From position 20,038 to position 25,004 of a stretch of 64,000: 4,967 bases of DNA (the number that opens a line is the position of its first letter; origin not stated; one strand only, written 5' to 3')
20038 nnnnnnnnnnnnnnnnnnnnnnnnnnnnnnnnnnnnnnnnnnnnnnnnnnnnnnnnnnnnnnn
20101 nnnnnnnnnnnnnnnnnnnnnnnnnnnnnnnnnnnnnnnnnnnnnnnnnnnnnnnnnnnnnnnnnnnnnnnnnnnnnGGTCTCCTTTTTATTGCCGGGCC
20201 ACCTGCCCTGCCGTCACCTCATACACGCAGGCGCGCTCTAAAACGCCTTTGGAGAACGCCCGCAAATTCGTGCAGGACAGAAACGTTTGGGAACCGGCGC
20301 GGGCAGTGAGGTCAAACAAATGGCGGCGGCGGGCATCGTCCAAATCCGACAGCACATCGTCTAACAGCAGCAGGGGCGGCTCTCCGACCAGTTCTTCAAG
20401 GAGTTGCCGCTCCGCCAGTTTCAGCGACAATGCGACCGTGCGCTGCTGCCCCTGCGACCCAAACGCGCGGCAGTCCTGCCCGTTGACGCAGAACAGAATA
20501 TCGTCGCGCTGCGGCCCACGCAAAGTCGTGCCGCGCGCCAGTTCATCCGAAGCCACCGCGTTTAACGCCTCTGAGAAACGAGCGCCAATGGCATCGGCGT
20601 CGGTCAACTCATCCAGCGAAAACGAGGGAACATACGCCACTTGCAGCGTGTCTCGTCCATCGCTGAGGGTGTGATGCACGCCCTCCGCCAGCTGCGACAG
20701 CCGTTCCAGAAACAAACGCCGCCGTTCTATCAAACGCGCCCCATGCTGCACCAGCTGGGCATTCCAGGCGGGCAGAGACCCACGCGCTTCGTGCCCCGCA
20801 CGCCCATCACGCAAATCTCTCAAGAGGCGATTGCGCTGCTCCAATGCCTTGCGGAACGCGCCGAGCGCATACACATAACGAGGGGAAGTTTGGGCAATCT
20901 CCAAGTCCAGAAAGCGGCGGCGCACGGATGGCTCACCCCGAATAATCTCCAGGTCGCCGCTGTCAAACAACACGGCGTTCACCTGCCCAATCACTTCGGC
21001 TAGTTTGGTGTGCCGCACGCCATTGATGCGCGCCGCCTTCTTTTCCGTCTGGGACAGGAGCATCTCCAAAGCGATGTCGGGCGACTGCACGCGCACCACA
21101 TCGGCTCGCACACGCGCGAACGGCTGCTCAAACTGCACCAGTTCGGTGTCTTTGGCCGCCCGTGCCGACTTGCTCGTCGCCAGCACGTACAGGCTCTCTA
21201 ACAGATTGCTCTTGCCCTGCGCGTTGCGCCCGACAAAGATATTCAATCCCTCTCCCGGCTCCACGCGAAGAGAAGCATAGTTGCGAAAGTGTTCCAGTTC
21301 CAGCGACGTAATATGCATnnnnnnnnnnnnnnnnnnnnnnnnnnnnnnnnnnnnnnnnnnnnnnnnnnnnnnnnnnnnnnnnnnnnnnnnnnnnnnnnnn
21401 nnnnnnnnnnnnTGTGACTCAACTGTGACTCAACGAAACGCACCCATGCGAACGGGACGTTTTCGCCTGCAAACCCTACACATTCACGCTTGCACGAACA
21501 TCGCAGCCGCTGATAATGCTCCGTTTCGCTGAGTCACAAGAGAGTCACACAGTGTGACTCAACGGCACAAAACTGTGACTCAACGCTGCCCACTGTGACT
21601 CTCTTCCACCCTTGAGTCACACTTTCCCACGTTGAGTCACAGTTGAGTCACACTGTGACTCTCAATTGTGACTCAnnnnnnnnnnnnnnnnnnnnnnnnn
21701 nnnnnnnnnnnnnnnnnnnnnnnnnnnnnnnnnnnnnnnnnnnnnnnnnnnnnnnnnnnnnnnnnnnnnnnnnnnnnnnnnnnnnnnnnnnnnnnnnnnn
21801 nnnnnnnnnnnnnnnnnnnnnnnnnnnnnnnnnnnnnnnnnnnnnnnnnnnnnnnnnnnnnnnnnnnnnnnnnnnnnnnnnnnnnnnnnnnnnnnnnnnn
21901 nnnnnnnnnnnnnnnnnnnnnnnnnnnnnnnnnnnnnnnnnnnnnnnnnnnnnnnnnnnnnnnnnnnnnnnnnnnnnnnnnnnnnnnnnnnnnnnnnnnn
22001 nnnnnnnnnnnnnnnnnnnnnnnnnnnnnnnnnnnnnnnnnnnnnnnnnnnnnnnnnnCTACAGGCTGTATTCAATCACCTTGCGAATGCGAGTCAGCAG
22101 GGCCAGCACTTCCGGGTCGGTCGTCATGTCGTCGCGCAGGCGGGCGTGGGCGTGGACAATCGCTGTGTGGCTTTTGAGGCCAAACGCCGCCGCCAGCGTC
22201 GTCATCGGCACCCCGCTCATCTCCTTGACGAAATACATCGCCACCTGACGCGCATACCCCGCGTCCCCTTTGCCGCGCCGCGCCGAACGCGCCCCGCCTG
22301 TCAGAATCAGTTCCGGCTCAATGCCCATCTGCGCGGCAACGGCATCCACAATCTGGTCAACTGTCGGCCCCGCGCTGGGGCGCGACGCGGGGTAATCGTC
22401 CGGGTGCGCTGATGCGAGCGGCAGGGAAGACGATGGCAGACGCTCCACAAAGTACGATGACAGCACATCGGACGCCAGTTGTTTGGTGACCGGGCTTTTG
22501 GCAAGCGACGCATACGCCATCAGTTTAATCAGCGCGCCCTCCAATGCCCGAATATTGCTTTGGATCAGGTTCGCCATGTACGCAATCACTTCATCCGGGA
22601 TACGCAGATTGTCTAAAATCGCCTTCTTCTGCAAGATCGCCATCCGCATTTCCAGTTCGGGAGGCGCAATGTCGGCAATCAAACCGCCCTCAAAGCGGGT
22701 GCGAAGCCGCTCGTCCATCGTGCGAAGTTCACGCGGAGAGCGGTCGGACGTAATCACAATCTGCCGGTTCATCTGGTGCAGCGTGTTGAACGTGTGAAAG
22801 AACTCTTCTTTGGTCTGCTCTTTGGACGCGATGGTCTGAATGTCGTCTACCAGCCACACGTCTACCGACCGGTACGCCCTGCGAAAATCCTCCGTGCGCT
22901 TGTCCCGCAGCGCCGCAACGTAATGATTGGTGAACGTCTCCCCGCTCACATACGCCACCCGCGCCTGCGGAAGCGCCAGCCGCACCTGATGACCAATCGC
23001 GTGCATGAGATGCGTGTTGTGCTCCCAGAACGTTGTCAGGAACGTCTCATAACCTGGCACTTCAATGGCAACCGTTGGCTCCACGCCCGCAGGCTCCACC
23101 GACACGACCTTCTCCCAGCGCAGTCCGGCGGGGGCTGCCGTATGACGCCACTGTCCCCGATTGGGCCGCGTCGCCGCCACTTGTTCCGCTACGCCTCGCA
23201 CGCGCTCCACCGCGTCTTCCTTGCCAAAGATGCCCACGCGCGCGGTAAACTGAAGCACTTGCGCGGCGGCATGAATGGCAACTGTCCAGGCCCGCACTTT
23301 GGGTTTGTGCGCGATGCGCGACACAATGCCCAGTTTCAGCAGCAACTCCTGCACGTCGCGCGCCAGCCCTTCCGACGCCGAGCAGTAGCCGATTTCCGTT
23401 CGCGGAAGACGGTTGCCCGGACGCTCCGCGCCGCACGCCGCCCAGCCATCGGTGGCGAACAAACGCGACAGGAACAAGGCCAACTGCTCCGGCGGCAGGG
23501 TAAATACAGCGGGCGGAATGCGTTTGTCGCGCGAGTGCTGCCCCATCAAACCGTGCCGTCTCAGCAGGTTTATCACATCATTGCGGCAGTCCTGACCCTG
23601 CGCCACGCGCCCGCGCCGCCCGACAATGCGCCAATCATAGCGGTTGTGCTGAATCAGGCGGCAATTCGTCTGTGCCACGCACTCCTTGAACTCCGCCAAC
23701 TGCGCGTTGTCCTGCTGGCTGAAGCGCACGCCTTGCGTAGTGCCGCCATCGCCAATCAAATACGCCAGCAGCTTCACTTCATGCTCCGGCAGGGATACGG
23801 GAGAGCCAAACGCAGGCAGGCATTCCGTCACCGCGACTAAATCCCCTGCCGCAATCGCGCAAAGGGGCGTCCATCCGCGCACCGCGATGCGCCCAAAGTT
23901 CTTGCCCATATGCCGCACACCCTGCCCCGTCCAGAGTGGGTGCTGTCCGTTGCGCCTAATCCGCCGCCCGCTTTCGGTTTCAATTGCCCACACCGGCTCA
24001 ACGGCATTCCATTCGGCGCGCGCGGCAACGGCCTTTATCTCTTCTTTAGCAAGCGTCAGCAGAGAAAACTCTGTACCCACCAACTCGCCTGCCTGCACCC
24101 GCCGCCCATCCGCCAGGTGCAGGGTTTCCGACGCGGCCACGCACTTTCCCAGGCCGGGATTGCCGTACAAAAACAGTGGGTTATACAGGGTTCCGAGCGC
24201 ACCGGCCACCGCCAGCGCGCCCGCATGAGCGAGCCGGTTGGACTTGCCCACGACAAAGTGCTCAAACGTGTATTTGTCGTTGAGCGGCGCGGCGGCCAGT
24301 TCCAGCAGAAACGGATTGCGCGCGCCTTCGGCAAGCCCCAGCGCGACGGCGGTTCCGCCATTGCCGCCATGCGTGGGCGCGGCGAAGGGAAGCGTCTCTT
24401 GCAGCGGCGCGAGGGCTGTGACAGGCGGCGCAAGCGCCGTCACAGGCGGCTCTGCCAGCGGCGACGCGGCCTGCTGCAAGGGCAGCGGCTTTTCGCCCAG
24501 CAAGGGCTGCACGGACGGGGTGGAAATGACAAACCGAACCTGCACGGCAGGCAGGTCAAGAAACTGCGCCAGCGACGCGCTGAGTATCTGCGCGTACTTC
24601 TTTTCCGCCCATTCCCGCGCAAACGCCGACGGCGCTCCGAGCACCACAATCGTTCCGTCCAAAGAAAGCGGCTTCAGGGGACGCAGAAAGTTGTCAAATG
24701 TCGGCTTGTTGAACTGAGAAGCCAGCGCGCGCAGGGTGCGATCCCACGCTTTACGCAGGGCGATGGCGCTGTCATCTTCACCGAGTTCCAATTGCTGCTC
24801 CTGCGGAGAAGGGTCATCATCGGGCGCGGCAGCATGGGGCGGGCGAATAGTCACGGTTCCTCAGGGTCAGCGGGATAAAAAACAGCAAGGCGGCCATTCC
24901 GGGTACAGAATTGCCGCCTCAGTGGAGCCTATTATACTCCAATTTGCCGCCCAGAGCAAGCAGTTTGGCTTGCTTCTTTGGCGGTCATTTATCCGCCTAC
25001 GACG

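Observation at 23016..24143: Intein with a homing endonuclease splitting the Walker-A loop of the replication initiator DnaA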

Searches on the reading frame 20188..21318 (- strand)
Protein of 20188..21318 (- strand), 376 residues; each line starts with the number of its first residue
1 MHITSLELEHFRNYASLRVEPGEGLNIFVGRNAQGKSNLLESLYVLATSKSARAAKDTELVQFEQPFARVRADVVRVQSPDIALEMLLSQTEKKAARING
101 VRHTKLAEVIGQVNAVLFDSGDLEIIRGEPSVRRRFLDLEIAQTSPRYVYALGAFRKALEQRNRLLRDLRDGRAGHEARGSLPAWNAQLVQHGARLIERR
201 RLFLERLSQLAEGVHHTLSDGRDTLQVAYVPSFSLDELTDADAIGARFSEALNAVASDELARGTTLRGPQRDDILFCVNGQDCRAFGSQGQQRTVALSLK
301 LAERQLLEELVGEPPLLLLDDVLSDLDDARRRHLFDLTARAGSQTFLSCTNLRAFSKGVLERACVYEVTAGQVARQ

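Call 67: search_protein_families(library=pfam, proteins=[window:20188-21318:-], max_evalue=0.00001)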
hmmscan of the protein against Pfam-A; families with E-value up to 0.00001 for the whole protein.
window:20188-21318:- (376 aa): 3 families
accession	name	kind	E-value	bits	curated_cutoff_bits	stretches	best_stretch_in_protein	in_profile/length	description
PF02463.25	SMC_N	-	7.6e-18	65.2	40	1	3-357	2-204/220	RecF/RecN/SMC N terminal domain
PF13175.12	AAA_15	-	1.6e-08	35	32.1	1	1-72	1-55/374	AAA ATPase domain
PF13476.12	AAA_23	-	3.9e-07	31.4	27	1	5-59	1-55/201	AAA domain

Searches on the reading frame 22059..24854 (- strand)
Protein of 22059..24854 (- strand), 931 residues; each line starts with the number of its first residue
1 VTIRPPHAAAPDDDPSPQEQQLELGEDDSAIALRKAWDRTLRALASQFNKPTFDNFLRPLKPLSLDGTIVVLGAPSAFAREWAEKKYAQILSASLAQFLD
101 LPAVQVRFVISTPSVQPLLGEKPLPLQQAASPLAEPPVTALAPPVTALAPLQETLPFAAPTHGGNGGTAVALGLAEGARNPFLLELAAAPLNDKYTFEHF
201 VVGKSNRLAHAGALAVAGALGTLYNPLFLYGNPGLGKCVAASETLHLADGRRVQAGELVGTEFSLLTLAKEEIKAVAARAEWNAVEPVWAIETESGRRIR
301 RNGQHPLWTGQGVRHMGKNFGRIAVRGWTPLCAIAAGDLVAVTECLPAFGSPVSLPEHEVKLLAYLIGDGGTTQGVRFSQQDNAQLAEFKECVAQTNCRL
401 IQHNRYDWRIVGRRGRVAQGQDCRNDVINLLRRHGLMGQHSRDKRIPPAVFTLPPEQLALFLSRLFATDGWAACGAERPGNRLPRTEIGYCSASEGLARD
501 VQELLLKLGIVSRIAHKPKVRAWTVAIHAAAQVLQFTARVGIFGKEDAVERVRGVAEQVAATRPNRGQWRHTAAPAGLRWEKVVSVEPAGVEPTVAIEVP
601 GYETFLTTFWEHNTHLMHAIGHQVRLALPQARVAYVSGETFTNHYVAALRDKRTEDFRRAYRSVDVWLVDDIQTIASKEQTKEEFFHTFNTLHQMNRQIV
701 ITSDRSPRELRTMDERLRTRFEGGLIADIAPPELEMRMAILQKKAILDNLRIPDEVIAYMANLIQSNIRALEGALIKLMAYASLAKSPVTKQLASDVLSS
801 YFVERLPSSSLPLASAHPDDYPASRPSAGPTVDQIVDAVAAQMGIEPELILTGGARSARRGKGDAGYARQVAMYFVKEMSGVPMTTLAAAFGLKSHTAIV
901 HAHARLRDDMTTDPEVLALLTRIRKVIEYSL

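Call 4: search_protein_families(library=pfam, proteins=[window:22059-24854:-], max_evalue=0.01)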
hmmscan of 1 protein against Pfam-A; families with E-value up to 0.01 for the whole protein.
window:22059-24854:- (931 aa): 6 families
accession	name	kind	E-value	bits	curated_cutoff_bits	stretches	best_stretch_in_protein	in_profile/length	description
PF00308.24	Bac_DnaA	-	3.4e-59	200.1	23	2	613-727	47-161/162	Bacterial DnaA ATPAse domain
PF11638.13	DnaA_N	-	3.6e-11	43.1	24.6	1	36-96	3-64/65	DnaA N-terminal domain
PF14528.11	LAGLIDADG_3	-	5.6e-11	43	22.5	1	456-541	1-82/82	LAGLIDADG-like domain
PF08299.17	Bac_DnaA_C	-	2.3e-10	40.8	31.5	1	832-904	1-67/69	Bacterial dnaA protein helix-turn-helix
PF00004.35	AAA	-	0.00056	20.8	21.2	0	614-722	12-124/131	ATPase family associated with various cellular activities (AAA)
PF20406.3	SAM_KSR1_N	-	0.0049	16.8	23.1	1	761-786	26-51/54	Kinase suppressor RAS 1 N-terminal helical hairpin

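Call 6: search_protein_families(library=ncbifam, proteins=[window:22059-24854:-], max_evalue=1)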
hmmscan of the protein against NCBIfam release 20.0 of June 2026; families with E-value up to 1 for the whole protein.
window:22059-24854:- (931 aa): 25 families
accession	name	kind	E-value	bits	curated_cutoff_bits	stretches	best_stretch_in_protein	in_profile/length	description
TIGR00362.1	DnaA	equivalog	2e-117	393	343.9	2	614-926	151-436/437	chromosomal replication initiator protein DnaA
NF001154.0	PRK00149.3-3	equivalog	1.3e-62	212.3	410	2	614-927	164-458/462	chromosomal replication initiator protein DnaA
NF009087.0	PRK12422.1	equivalog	2.6e-51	175.2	657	2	613-910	154-425/455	chromosomal replication initiator protein DnaA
NF005852.0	PRK07773.1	equivalog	8.7e-40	136.8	780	1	238-552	398-708/886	replicative DNA helicase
TIGR03420.1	DnaA_homol_Hda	equivalog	8.5e-24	84.3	194.8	1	614-798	52-225/226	DnaA regulatory inactivator Hda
NF038098.1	GyrA_w_intein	exception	1.1e-12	46.7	1850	1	238-548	117-419/1232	intein-containing DNA gyrase subunit A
NF005982.0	PRK08084.1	equivalog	1.2e-11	44.6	268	1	614-780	59-215/235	DnaA inactivator Hda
NF007072.0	PRK09519.1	equivalog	4.7e-10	38.5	1024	1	325-515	329-513/790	intein-containing recombinase RecA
NF006207.0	PRK08332.1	equivalog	1.2e-07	29.4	2400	1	327-523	972-1152/1684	vitamin B12-dependent ribonucleotide reductase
NF038214.1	IS21_help_AAA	equivalog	1.5e-07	31.3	200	1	614-709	104-196/232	IS21-like element helper ATPase IstB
NF045703.1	rSAM_Tes_intein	exception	8.4e-07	27.2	1700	1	361-520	373-518/1040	tetraether lipid synthase Tes, intein-containing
NF006571.0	PRK09087.1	equivalog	1.2e-06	28.5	297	1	668-800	93-222/228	DnaA regulatory inactivator HdaA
NF051883.1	DnaARegInactHdaA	equivalog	7.6e-05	22.4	300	1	665-800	89-224/229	DnaA regulatory inactivator HdaA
NF005149.0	PRK06620.1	equivalog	9.2e-05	21.8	316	1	663-801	86-217/221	hypothetical protein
TIGR01128.2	holA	equivalog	0.00012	21.6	80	1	683-799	81-192/316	DNA polymerase III subunit delta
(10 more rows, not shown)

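Call 9: find_homologous_proteins(query=window:22059-24854:-, max_evalue=1e-10)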
Query window:22059-24854:- (931 aa): 325 proteins with E <= 1e-10 among 8000 candidates; the best 120 are listed.
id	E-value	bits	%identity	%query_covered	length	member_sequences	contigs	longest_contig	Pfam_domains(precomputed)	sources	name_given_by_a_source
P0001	0.0e+0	2053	100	98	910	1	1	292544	PF11638.14,PF00308.25,PF08299.18,PF14528.12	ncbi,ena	-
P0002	0.0e+0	1459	72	99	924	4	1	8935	PF11638.14,PF00308.25,PF08299.18,PF14528.12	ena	-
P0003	0.0e+0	1456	71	99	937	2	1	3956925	PF11638.14,PF00308.25,PF08299.18,PF14528.12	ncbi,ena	-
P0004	0.0e+0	1452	71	99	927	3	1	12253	PF11638.14,PF00308.25,PF08299.18,PF14528.12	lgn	-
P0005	0.0e+0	1448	71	99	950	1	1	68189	PF11638.14,PF00308.25,PF08299.18,PF14528.12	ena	-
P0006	0.0e+0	1448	70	99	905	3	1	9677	PF11638.14,PF00308.25,PF08299.18,PF14528.12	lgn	-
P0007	0.0e+0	1419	69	99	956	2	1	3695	PF11638.14,PF00308.25,PF08299.18,PF14528.12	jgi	jgi:chromosomal replication initiation ATPase DnaA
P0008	0.0e+0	1417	70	98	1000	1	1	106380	PF11638.14,PF00308.25,PF08299.18,PF14528.12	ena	-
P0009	0.0e+0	1409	72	95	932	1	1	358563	PF11638.14,PF00308.25,PF08299.18,PF14528.12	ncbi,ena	-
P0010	0.0e+0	1408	70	99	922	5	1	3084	PF11638.14,PF00308.25,PF08299.18,PF14528.12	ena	-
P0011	0.0e+0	1407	69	99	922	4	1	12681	PF11638.14,PF00308.25,PF08299.18,PF14528.12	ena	-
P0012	0.0e+0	1403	68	99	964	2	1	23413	PF11638.14,PF00308.25,PF08299.18,PF14528.12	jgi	-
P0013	0.0e+0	1402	70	99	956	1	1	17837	PF11638.14,PF00308.25,PF08299.18,PF14528.12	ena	-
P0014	0.0e+0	1400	68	99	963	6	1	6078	PF11638.14,PF00308.25,PF08299.18,PF14528.12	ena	-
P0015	0.0e+0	1390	67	100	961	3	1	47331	PF11638.14,PF00308.25,PF08299.18,PF14528.12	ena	-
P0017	0.0e+0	1375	67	100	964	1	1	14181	PF11638.14,PF00308.25,PF08299.18,PF14528.12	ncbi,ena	-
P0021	0.0e+0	1271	73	52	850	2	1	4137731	PF11638.14,PF00308.25,PF08299.18,PF14528.12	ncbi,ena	-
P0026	0.0e+0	1176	61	99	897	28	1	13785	PF11638.14,PF00308.25,PF08299.18,PF14528.12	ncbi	-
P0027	0.0e+0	1160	68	52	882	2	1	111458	PF11638.14,PF00308.25,PF08299.18,PF14528.12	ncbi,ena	-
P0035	1.0e-225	770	73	34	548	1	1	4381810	PF11638.14,PF01695.24,PF00308.25,PF08299.18,PF00004.36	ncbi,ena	-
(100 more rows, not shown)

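Call 11: list_cluster_members(proteins=[P0001, P0003, P0009, P0021, P0017, P0026, P0027, P0035])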
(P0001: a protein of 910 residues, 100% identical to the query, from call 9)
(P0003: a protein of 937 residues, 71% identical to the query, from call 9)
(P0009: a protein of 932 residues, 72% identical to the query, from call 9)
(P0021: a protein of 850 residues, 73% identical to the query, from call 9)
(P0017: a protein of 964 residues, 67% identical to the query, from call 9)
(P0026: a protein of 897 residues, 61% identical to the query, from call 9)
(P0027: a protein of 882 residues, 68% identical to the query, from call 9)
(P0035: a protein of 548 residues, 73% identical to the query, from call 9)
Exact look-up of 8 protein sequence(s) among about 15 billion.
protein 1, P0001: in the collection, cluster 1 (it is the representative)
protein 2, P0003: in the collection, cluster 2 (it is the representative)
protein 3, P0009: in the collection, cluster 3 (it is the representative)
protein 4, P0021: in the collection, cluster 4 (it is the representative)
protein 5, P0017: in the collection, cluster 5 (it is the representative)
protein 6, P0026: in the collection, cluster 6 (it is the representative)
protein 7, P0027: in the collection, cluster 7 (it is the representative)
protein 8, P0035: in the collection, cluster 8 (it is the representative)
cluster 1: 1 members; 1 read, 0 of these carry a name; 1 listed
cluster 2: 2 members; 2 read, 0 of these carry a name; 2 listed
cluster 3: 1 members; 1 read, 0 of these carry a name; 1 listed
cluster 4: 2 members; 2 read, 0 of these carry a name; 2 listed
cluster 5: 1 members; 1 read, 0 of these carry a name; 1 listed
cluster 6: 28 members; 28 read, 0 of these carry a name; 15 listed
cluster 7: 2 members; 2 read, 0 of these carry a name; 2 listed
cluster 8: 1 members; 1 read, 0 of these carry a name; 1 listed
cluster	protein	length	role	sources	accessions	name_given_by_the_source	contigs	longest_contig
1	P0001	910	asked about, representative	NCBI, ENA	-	-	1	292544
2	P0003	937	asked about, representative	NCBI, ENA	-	-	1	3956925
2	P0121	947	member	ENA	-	-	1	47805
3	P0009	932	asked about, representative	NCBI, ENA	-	-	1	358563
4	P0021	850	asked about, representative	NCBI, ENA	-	-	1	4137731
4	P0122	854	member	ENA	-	-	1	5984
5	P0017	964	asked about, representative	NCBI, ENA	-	-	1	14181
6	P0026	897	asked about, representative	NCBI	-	-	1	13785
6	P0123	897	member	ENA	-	-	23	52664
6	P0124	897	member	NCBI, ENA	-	-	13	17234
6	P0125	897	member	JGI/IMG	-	-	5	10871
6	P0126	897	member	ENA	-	-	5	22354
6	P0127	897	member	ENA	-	-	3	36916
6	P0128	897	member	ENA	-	-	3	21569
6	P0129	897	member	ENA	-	-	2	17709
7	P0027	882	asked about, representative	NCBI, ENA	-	-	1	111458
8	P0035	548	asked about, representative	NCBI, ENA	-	-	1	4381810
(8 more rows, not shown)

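Call 21: find_related_loci(query=window:22059-24854:-, collection=genome_contigs, flank=6000)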
Query window:22059-24854:- (931 aa) in genome_contigs; peptide patterns used: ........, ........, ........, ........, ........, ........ (x = any residue, [..] = any of these).
80 stretches matched a pattern; 39 encode a relative of the query (tblastn E <= 1e-3); 39 distinct loci.
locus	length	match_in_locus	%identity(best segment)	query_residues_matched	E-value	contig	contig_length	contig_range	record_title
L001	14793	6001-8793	70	1-928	0e+0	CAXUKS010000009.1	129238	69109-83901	MAG TPA_asm: uncultured Armatimonadales bacterium isolate public_SRR11456914_metawrap_bin.21 genome assembly, contig: pu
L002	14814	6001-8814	70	3-928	0e+0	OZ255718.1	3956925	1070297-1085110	MAG: Capsulimonadaceae bacterium isolate 2a8c9191-2463-4728-b900-79d1934bd544 genome assembly, chromosome: 1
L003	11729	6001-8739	69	11-928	0e+0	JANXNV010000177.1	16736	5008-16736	MAG: Armatimonadetes bacterium isolate 341R_concoct_144 341R_k141_907287, whole genome shotgun sequence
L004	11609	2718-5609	66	4-928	0e+0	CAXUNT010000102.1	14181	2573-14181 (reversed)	MAG TPA_asm: uncultured Armatimonadales bacterium isolate public_SRR14722125_metawrap_bin.1 genome assembly, contig: pub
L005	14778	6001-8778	68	15-922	0e+0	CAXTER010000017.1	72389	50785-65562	MAG TPA_asm: uncultured Armatimonadales bacterium isolate private_T1868_metawrap_bin.4 genome assembly, contig: private_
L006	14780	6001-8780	69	18-928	0e+0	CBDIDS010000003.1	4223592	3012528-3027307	MAG: Capsulimonadaceae bacterium isolate 6f8a773a-59ab-44fe-9070-7844cc6d8dd9 genome assembly, contig: contig_3, whole g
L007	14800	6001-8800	72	14-928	0e+0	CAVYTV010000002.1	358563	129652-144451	MAG: uncultured Armatimonadetes bacterium isolate MFD09671.bin.2.14 genome assembly, contig: contig_62091, whole genome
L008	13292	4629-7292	61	6-928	0e+0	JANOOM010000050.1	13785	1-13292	MAG: Armatimonadota bacterium isolate VAR_43_metabat_177 VAR_43_k141_1567978, whole genome shotgun sequence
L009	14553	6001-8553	73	3-928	0e+0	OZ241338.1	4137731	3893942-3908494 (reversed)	MAG: Capsulimonadaceae bacterium isolate 15159330-1e25-4717-9355-734ddff4dac4 genome assembly, chromosome: 1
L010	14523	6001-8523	72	10-927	0e+0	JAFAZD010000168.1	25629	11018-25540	MAG: Armatimonadota bacterium isolate CP_BM_RX_R8_32 BM_RX_R8_k147_861583, whole genome shotgun sequence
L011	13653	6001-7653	73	1-928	4e-150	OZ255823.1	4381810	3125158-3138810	MAG: Capsulimonadaceae bacterium isolate 0e0e4994-cba3-4c6d-b89d-4184e066f449 genome assembly, chromosome: 1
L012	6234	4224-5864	72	14-928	2e-149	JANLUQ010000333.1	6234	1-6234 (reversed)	MAG: Armatimonadota bacterium isolate OTE_21_metabat_78 OTE_21_k141_1778769, whole genome shotgun sequence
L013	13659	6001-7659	70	17-928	6e-147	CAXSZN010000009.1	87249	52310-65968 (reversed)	MAG TPA_asm: uncultured Armatimonadales bacterium isolate private_TS1974_metawrap_bin.2 genome assembly, contig: private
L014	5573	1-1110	72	199-928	7e-148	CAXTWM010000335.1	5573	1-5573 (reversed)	MAG TPA_asm: uncultured Armatimonadales bacterium isolate public_SRR13126859_metawrap_bin.2 genome assembly, contig: pub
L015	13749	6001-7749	70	4-928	1e-144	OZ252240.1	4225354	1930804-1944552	MAG: Capsulimonadaceae bacterium isolate a2a86edc-45d1-4d9d-aabf-dbb7e56cb6e1 genome assembly, chromosome: 1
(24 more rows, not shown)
